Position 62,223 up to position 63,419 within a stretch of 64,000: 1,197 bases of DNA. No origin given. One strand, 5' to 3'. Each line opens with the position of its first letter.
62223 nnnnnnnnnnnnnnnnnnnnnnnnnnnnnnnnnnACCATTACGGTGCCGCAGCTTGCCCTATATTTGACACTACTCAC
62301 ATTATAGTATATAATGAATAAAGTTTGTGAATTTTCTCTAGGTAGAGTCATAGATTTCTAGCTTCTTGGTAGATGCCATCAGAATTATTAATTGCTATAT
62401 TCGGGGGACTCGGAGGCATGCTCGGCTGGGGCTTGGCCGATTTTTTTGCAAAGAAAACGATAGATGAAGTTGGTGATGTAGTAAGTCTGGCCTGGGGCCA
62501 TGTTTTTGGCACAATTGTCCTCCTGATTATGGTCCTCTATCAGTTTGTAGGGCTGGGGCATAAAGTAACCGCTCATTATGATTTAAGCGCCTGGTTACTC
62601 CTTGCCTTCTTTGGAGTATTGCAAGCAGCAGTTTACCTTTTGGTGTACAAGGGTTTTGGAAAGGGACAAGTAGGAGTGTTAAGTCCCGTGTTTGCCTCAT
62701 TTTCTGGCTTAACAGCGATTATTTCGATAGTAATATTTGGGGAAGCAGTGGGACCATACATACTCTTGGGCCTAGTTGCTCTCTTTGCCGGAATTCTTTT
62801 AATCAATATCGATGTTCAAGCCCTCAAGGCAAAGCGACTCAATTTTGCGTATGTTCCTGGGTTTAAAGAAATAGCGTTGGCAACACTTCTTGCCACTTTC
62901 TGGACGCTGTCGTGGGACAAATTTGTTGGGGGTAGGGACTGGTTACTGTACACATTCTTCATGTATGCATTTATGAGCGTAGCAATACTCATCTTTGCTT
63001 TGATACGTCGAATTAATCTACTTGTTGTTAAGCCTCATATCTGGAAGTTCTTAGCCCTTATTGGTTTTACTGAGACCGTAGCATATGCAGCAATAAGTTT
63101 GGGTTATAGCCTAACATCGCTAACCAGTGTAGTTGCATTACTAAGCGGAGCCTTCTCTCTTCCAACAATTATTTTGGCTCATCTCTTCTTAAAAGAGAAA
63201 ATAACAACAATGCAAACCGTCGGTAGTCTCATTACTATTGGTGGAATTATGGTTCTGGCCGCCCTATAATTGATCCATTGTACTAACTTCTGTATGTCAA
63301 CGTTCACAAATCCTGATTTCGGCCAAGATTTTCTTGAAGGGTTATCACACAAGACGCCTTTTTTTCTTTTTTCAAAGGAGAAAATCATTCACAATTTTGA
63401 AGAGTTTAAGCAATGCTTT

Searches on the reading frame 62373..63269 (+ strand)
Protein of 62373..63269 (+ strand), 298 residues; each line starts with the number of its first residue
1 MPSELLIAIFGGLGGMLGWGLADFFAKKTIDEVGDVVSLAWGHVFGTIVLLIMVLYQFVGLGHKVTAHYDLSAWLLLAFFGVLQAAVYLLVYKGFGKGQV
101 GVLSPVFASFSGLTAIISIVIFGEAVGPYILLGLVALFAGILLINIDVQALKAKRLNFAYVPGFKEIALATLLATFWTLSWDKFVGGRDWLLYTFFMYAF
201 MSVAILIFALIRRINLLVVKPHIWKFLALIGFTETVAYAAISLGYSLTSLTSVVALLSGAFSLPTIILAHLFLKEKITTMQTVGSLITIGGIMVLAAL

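Call 15: search_protein_families(library=pfam, proteins=[window:62373-63269:+], max_evalue=0.001)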
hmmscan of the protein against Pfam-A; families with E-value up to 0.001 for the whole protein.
window:62373-63269:+ (298 aa): 1 family
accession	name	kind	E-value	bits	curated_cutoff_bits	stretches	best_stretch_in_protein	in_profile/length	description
PF00892.27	EamA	-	2e-25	90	28.2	2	7-145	2-134/135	EamA-like transporter family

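Call 43: find_encoding_contigs(protein=window:62373-63269:+, flank=10000, max_places=3)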
Protein window:62373-63269:+ (298 aa): 1 contig read that carries it; 1 place shown.
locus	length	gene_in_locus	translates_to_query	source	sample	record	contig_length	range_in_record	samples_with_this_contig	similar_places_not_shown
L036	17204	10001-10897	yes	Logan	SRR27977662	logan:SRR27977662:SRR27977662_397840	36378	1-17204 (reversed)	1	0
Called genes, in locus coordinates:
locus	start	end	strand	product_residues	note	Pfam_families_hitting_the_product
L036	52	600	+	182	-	PF13489:Methyltransf_23 (weak)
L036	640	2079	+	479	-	PF00133:tRNA-synt_1, PF01406:tRNA-synt_1e (weak), PF09334:tRNA-synt_1g, PF00133:tRNA-synt_1, PF01406:tRNA-synt_1e (weak)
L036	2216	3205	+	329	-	PF01073:3Beta_HSD, PF01370:Epimerase, PF02719:Polysacc_synt_2, PF04321:RmlD_sub_bind, PF07993:NAD_binding_4, PF16363:GDP_Man_Dehyd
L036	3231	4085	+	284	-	PF01177:Asp_Glu_race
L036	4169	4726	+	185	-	-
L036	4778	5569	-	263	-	PF00696:AA_kinase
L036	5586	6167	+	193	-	PF00293:NUDIX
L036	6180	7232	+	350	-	PF00348:polyprenyl_synt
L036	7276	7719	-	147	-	PF00293:NUDIX, PF14815:NUDIX_4 (weak)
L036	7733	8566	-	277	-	PF00291:PALP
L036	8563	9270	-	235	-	PF01978:TrmB, PF09339:HTH_IclR (weak)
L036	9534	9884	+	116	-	-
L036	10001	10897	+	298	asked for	PF00892:EamA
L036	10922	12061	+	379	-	PF00278:Orn_DAP_Arg_deC, PF02784:Orn_Arg_deC_N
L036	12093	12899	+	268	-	-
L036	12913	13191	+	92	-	-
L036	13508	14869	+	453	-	-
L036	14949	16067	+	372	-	PF00557:Peptidase_M24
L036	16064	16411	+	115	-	PF07883:Cupin_2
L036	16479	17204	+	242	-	?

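Call 87: search_protein_families(library=pfam, proteins=[L036:13508-14869:+, L036:12093-12899:+], max_evalue=0.01)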
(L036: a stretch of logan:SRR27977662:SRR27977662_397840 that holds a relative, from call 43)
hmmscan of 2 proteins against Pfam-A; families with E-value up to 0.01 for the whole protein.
L036:13508-14869:+ (453 aa): 0 families

L036:12093-12899:+ (268 aa): 0 families
